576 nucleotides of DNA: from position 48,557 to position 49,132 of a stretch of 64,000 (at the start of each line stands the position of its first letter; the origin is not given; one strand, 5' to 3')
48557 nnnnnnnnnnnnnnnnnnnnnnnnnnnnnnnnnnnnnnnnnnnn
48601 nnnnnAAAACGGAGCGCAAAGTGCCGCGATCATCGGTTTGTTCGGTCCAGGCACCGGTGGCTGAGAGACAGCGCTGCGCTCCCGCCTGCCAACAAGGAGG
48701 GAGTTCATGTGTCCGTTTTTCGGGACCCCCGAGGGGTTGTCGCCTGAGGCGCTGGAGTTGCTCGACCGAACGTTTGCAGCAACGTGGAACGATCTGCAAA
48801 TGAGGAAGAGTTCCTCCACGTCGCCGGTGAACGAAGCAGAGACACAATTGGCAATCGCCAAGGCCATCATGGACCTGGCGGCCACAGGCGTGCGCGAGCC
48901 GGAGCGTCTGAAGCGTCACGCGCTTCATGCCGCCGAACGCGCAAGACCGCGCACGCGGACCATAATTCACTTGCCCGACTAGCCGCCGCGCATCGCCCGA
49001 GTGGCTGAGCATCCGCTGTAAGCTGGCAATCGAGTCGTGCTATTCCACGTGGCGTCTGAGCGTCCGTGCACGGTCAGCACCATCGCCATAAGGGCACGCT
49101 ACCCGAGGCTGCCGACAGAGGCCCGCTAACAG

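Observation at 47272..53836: Compact cold-adaptation island combining translation/RNA rescue with membrane remodelling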

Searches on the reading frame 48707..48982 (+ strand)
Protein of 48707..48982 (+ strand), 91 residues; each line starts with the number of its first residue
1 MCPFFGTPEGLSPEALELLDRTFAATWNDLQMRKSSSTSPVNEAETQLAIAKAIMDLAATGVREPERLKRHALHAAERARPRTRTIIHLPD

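Call 3: search_protein_families(library=pfam, proteins=[window:48707-48982:+], max_evalue=0.01)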
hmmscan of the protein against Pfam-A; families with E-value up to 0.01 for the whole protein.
window:48707-48982:+ (91 aa): 0 families

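Call 6: search_protein_families(library=ncbifam, proteins=[window:48707-48982:+], max_evalue=0.01)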
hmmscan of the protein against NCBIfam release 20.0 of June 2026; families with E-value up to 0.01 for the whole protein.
window:48707-48982:+ (91 aa): 0 families

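Call 52: search_protein_families(library=pfam, proteins=[window:48707-48982:+], max_evalue=10)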
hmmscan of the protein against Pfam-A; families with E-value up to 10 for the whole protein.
window:48707-48982:+ (91 aa): 0 families
